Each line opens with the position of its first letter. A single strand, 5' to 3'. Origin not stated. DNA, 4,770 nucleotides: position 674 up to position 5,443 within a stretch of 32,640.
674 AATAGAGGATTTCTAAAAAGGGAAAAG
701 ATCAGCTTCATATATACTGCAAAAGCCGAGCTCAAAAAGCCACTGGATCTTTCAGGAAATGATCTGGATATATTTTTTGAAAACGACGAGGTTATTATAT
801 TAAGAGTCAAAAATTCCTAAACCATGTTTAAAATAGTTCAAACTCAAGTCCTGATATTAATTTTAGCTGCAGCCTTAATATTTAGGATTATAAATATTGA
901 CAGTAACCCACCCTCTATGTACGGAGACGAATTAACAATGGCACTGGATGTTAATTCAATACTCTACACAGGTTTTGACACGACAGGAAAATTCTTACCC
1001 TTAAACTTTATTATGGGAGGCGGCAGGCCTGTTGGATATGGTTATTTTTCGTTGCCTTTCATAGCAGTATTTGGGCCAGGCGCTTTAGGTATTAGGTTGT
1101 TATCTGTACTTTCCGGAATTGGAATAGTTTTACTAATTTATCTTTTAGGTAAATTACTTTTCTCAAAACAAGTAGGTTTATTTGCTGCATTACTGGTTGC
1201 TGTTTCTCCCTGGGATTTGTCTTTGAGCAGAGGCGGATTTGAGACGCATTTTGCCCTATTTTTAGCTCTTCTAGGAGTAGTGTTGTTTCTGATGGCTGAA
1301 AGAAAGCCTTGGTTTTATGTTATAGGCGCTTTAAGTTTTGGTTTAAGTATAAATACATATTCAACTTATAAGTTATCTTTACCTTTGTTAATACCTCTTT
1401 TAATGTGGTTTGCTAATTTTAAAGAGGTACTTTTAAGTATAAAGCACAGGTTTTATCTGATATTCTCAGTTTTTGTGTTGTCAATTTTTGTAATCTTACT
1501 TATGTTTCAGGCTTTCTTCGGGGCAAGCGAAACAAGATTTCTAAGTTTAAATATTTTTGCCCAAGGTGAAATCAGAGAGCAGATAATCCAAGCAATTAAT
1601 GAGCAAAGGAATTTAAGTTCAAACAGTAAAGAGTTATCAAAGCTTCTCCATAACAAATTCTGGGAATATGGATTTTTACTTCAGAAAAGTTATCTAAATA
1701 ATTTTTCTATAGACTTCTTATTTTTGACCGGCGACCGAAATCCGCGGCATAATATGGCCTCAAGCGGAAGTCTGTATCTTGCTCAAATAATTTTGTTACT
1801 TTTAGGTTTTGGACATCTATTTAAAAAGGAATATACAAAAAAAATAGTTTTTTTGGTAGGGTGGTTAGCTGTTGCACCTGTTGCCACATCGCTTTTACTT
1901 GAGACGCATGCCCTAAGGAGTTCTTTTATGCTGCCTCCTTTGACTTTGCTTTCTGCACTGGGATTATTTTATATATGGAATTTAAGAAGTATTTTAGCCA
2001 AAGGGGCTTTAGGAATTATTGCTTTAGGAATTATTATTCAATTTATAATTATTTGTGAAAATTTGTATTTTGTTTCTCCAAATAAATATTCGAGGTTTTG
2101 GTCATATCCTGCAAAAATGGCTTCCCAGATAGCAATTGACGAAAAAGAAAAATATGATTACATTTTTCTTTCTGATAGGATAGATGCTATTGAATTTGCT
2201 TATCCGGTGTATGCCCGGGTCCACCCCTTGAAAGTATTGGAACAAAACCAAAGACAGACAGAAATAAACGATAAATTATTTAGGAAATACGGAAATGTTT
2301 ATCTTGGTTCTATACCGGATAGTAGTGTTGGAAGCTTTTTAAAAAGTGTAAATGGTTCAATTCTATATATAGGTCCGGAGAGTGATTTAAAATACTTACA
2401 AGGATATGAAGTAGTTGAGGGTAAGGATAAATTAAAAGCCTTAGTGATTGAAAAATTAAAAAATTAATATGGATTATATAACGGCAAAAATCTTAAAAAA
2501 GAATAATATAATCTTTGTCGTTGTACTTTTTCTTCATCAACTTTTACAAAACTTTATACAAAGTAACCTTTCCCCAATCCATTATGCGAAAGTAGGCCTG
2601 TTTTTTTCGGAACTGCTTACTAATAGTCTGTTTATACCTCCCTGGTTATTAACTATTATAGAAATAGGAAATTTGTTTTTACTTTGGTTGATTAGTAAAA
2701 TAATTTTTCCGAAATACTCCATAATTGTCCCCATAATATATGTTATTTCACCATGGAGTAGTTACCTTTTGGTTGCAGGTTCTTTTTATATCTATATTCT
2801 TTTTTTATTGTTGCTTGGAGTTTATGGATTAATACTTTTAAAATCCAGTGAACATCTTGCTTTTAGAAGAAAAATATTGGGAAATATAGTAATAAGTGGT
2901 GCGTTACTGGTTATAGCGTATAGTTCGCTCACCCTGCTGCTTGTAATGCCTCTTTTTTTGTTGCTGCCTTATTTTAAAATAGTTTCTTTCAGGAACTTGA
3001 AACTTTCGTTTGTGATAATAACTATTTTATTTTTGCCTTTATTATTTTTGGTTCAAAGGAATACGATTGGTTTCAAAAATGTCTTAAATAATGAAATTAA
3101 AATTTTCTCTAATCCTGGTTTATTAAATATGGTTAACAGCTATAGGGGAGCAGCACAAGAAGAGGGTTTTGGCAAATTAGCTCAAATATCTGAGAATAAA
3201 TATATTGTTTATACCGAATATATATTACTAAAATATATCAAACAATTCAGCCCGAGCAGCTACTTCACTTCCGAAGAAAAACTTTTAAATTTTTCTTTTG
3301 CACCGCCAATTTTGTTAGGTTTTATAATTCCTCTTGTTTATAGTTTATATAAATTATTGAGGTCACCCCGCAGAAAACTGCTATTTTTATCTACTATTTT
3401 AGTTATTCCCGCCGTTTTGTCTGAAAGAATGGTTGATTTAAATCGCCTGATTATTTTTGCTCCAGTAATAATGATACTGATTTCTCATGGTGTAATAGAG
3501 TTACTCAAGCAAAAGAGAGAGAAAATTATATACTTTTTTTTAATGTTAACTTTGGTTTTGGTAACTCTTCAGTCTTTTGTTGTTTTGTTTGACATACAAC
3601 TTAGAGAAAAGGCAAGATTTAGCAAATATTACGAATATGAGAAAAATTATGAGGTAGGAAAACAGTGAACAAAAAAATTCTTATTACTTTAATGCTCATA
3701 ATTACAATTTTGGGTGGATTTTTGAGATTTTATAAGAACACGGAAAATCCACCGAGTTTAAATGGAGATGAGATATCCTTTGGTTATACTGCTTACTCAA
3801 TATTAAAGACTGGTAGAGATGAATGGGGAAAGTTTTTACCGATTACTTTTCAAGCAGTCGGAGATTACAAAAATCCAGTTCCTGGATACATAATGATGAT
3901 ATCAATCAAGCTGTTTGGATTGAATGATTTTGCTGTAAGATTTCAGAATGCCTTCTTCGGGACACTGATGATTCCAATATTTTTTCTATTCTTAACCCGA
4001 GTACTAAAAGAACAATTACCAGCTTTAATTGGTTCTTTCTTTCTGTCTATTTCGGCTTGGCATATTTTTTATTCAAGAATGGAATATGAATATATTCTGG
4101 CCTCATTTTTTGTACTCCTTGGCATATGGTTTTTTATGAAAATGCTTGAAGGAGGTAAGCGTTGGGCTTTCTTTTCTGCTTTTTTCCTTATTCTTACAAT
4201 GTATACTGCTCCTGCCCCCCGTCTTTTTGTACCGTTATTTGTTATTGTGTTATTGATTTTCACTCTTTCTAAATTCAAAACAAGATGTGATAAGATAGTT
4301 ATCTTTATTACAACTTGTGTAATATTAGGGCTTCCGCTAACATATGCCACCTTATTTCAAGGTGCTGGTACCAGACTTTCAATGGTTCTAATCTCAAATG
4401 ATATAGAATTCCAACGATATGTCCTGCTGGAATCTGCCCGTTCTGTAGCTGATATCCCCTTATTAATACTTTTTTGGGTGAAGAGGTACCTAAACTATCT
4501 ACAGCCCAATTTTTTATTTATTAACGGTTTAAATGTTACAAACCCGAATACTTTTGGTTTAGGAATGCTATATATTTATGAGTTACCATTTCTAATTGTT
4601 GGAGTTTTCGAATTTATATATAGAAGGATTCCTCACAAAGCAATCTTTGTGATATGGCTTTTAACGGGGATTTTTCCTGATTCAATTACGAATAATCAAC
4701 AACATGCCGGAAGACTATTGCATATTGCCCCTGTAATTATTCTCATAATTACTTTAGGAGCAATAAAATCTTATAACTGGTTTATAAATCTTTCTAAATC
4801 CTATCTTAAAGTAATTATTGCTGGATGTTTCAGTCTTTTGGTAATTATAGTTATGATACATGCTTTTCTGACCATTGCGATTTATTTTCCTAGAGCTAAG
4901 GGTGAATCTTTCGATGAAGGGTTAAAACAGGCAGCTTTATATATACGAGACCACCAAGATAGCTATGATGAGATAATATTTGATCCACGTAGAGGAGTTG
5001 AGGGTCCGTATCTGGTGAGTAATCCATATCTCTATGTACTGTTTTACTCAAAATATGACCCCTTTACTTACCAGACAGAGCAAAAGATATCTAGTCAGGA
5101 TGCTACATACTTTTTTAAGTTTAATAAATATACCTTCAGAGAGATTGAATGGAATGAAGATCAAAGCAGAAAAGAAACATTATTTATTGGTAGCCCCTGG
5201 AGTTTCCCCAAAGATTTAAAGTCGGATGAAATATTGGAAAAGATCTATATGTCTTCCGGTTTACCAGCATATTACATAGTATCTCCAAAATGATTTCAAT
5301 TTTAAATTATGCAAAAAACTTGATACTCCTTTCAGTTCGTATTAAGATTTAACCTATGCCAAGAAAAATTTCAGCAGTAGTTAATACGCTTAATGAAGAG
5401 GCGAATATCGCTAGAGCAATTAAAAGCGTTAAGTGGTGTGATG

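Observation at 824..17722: Six full-length, mutually divergent GT-C (GT39/ArnT/PMT_2-like) paralogs packed into 17 kb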

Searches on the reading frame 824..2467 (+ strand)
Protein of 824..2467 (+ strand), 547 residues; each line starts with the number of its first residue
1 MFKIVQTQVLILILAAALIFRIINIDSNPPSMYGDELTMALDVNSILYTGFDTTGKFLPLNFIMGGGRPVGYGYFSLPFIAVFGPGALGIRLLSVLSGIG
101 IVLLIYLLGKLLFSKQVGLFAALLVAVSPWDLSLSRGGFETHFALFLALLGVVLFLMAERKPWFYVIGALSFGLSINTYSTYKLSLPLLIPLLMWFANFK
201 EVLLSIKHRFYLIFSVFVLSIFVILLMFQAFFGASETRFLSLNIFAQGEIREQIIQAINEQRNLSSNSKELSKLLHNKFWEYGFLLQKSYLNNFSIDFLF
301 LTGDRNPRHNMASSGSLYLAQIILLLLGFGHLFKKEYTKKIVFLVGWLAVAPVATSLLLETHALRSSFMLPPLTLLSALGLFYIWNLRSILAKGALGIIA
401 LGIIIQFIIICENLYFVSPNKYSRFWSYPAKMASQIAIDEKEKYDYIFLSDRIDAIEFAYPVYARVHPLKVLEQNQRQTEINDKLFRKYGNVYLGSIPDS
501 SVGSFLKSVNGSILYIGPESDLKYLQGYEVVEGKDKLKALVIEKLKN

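Call 4: search_protein_families(library=pfam, proteins=[window:824-2467:+], max_evalue=0.01)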
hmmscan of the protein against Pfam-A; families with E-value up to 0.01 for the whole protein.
window:824-2467:+ (547 aa): 1 family
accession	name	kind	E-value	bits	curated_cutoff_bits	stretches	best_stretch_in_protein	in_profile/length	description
PF13231.12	PMT_2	-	6.5e-11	43.1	26.1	1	69-224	3-156/160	Dolichyl-phosphate-mannose-protein mannosyltransferase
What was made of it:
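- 824..2467 (+): Paralog A, full-length GT-C (547 aa). Its orthogroup is present in about half of the related loci. PMT_2 43 bits (call 4).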

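Call 5: search_protein_families(library=ncbifam, proteins=[window:824-2467:+], max_evalue=0.01)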
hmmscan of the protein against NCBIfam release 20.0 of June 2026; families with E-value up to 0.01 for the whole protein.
window:824-2467:+ (547 aa): 1 family
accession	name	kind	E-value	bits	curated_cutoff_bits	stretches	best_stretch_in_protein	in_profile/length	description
TIGR04154.1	archaeo_STT3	subfamily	0.00017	20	450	1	92-158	100-169/831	oligosaccharyl transferase, archaeosortase A system-associated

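Call 12: search_solved_structures(query=A1, max_evalue=1, show_alignments=2)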
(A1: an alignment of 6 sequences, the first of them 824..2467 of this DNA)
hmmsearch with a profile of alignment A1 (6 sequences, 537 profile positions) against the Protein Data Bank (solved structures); distinct sequences matched with E-value up to 1: 2.
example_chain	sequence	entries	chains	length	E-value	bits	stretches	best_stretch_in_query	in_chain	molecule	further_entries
5ezm_A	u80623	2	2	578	3.1e-05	26.1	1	68-221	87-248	4-amino-4-deoxy-L-arabinose transferase or related glycosyltransferases of PMT family | 4-amino-4-deoxy-L-arabinose (L-Ara4N) transferase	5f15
8i9p_Lh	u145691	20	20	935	0.14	14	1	98-198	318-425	dolichyl-diphosphooligosaccharide--protein glycotransferase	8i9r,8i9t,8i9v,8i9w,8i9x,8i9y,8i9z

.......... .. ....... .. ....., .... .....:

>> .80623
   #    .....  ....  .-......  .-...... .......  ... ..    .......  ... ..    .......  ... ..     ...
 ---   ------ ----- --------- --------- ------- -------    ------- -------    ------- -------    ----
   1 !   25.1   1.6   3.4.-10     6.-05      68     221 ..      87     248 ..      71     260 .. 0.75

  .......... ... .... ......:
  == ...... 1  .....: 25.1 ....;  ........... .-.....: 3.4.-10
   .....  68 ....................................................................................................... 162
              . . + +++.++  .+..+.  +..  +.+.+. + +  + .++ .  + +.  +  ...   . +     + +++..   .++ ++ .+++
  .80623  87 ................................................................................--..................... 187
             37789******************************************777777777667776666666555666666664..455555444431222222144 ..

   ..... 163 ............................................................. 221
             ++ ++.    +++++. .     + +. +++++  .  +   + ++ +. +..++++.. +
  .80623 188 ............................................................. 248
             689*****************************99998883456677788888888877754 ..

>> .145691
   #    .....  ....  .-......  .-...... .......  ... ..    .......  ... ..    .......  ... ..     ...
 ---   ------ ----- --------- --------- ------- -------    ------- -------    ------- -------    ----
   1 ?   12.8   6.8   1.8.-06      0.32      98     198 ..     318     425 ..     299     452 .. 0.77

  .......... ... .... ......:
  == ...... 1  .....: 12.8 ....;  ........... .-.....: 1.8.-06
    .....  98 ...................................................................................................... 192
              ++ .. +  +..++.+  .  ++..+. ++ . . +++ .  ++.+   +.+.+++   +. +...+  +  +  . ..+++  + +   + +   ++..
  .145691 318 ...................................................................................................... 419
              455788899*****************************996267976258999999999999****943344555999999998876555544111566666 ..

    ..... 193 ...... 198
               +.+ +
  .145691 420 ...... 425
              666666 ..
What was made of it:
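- On CAZy GT39 / protein O-mannosyltransferase: The family profile against the PDB at E<=1 finds only ArnT and one STT3 chain, and no PMT chain (call 12).
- Closest known: ArnT. Same: ArnT is the only PDB sequence found by the family profile (E 3e-5, over TM2-TM7; call 12).
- Closest known: Protein O-mannosyltransferases. Different: No PMT chain is matched by the family profile at E<=1 (call 12).
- The family profile finds no PMT chain in the PDB at E<=1 (call 12).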

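Call 40: search_protein_representatives(alignment_id=A1)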
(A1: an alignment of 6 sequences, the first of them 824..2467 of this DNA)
Query: 6 sequences, 537 profile positions. Proteins with E-value up to 0.001 (for the whole library): 45134; up to 1e-10: 16755; up to 1e-30: 6461. The best 150 are listed.
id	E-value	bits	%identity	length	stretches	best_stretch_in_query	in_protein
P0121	2.0e-172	591.1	-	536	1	8-535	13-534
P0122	5.6e-172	589.6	-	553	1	3-534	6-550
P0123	7.4e-147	506.7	-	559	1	7-535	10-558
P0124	1.4e-142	492.6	-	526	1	6-536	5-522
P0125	9.0e-141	486.6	-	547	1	7-534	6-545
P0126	1.9e-140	485.6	-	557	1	1-533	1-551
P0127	1.5e-139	482.6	-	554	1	7-533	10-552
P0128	2.2e-139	482.1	-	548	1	2-536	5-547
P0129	5.5e-138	477.4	-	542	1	5-535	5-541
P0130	5.9e-138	477.3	-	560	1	5-536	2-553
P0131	7.3e-138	477.0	-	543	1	6-535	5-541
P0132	7.7e-138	477.0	-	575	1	10-536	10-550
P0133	1.1e-136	473.2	-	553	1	7-523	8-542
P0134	1.5e-136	472.7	-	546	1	8-535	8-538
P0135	1.7e-136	472.5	-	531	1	2-535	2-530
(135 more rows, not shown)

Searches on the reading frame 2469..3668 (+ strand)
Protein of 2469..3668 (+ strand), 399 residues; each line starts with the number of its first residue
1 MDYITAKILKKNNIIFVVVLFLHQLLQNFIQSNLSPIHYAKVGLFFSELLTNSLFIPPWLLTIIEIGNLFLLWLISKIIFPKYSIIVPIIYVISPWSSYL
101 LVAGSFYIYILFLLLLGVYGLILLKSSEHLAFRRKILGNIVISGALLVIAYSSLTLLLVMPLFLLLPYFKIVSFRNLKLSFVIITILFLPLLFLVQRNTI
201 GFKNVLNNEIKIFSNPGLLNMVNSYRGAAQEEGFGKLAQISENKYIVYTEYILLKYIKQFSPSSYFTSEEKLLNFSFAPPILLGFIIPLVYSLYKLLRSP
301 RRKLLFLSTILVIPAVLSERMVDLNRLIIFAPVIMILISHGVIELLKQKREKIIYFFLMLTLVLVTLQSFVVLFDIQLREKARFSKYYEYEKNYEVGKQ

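Call 4: search_protein_families(library=pfam, proteins=[window:2469-3668:+], max_evalue=0.01)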
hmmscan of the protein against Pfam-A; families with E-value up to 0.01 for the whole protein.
window:2469-3668:+ (399 aa): 0 families

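Call 5: search_protein_families(library=ncbifam, proteins=[window:2469-3668:+], max_evalue=0.01)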
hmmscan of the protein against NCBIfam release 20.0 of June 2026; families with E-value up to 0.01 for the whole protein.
window:2469-3668:+ (399 aa): 0 families

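Call 64: search_protein_families(library=pfam, proteins=[window:2469-3668:+], max_evalue=5)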
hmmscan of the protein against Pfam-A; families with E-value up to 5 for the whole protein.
window:2469-3668:+ (399 aa): 0 families

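Call 77: find_homologous_proteins(query=window:2469-3668:+, max_evalue=0.001)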
Query window:2469-3668:+ (399 aa): 62 proteins with E <= 0.001 among 8000 candidates.
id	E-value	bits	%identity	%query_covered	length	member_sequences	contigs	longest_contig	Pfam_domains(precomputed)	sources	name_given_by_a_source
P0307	3.5e-240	815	100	100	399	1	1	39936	-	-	-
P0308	5.3e-141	488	63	93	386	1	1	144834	-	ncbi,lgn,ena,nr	ncbi:MAG: Uncharacterized protein G01um10147_66 [Microgenomates group bacterium Gr01-1014_7]|nr:MAG:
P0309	1.2e-134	468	59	96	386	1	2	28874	-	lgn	-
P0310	2.9e-129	450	58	96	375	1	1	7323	-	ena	-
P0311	4.1e-129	449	57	98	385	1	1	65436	-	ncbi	-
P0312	5.2e-128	446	58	96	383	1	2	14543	-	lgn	-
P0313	1.8e-127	444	56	98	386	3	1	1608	-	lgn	-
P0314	1.1e-109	385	53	96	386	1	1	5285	-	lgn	-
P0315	4.1e-109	383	52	97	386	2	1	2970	-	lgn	-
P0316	6.5e-109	383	53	98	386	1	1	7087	-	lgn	-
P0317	1.3e-108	382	52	98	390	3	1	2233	-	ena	-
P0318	3.7e-108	380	53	97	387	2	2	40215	-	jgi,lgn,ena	-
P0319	3.3e-107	377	51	96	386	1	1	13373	-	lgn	-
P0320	7.8e-107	376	51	96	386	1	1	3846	-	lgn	-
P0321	4.3e-106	373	52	95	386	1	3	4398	-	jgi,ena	-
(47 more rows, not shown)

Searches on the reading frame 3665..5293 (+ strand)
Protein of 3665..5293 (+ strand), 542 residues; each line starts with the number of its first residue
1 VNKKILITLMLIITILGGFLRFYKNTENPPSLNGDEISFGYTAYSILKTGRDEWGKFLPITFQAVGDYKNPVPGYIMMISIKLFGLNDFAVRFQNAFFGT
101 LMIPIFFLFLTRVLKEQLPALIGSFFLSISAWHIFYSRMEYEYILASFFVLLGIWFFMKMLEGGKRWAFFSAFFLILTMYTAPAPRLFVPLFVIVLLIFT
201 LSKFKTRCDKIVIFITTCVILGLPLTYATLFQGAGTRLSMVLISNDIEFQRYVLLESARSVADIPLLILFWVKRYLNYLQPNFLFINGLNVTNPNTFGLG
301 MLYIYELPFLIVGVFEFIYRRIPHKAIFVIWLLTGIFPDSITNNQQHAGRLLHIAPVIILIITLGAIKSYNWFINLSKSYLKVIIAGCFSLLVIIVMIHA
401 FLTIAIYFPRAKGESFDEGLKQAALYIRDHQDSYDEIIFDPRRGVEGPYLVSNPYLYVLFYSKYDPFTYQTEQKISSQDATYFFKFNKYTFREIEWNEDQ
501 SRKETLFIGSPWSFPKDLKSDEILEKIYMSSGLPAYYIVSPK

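Call 4: search_protein_families(library=pfam, proteins=[window:3665-5293:+], max_evalue=0.01)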
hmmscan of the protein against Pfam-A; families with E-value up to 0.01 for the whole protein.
window:3665-5293:+ (542 aa): 2 families
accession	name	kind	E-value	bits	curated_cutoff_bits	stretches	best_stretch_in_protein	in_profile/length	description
PF13231.12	PMT_2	-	4.5e-06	27.4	26.1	1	70-219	3-153/160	Dolichyl-phosphate-mannose-protein mannosyltransferase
PF02366.24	PMT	-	2.6e-05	24.3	22.7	1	12-230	2-235/245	Dolichyl-phosphate-mannose-protein mannosyltransferase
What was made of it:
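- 3665..5293 (+): Paralog B, full-length GT-C (542 aa). Its start overlaps the stop of the truncated paralog upstream. PMT_2 and PMT above cut-off (call 4).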

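Call 5: search_protein_families(library=ncbifam, proteins=[window:3665-5293:+], max_evalue=0.01)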
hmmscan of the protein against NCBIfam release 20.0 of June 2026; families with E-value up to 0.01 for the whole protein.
window:3665-5293:+ (542 aa): 1 family
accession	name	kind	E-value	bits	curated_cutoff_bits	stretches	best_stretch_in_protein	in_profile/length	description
TIGR03663.1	TIGR03663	subfamily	1.9e-10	40.4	126.25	1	10-222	4-193/435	flippase activity-associated protein Agl23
